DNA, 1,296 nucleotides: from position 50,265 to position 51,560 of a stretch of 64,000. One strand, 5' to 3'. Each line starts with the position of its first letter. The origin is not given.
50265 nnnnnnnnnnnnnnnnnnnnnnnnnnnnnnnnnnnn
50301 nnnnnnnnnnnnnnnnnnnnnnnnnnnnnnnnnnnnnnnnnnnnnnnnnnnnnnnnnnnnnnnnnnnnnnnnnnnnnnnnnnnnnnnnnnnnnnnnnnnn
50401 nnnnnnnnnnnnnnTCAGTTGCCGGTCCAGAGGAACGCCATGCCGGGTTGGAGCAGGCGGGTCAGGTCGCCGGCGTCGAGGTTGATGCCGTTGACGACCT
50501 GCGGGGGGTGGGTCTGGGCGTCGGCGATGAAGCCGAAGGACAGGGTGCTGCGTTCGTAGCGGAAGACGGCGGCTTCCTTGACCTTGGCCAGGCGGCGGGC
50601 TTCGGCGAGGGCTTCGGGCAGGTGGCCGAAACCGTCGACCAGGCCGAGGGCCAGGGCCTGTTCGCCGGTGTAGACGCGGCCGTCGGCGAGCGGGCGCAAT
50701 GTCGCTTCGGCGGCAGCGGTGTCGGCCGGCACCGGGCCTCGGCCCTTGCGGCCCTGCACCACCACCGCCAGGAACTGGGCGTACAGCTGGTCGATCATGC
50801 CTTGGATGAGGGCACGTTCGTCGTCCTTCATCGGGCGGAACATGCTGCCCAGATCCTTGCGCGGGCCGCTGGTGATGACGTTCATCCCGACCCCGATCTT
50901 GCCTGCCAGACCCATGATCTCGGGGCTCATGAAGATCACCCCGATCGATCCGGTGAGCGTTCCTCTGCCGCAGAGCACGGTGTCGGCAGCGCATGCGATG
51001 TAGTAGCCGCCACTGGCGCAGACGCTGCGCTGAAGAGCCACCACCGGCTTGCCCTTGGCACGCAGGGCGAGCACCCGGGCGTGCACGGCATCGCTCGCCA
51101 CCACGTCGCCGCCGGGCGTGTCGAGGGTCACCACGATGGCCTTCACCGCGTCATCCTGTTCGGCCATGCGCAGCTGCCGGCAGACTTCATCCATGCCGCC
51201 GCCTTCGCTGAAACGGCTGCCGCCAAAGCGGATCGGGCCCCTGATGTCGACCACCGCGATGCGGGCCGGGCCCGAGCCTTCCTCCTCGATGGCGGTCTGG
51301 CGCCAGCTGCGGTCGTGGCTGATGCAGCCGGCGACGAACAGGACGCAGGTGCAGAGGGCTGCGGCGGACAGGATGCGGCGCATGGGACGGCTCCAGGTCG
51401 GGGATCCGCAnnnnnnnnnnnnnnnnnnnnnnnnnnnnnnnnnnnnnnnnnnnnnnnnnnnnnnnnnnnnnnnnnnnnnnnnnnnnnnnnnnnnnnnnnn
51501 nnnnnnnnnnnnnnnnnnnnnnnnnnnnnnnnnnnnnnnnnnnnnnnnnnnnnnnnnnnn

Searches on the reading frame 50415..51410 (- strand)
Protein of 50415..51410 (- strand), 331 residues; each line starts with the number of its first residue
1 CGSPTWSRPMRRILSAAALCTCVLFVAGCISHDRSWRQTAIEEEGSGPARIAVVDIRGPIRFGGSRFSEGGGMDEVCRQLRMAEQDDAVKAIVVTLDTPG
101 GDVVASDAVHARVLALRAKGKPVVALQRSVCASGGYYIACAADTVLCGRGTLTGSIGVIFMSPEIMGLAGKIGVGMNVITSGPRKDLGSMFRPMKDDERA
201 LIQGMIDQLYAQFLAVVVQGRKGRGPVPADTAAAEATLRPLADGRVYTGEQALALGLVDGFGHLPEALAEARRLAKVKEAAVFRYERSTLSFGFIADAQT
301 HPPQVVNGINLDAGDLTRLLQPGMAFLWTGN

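Call 16: search_protein_families(library=pfam, proteins=[window:50415-51410:-], max_evalue=0.001)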
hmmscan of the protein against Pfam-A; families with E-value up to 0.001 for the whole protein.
window:50415-51410:- (331 aa): 4 families
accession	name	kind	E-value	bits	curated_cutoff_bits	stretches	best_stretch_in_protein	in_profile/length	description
PF01343.23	Peptidase_S49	-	1.9e-38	132.3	24.9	1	116-278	2-154/154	Peptidase family S49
PF25145.1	NfeD1b_N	-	3.1e-06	27.3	40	1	78-159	21-98/189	NfeD1b, N-terminal domain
PF01972.22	SDH_protease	-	0.00012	21.7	31.3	1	73-155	78-154/286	ClpP-like SDH-type serine proteinase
PF00574.28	CLP_protease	-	0.00018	21.9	20.2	1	74-144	31-98/182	Clp protease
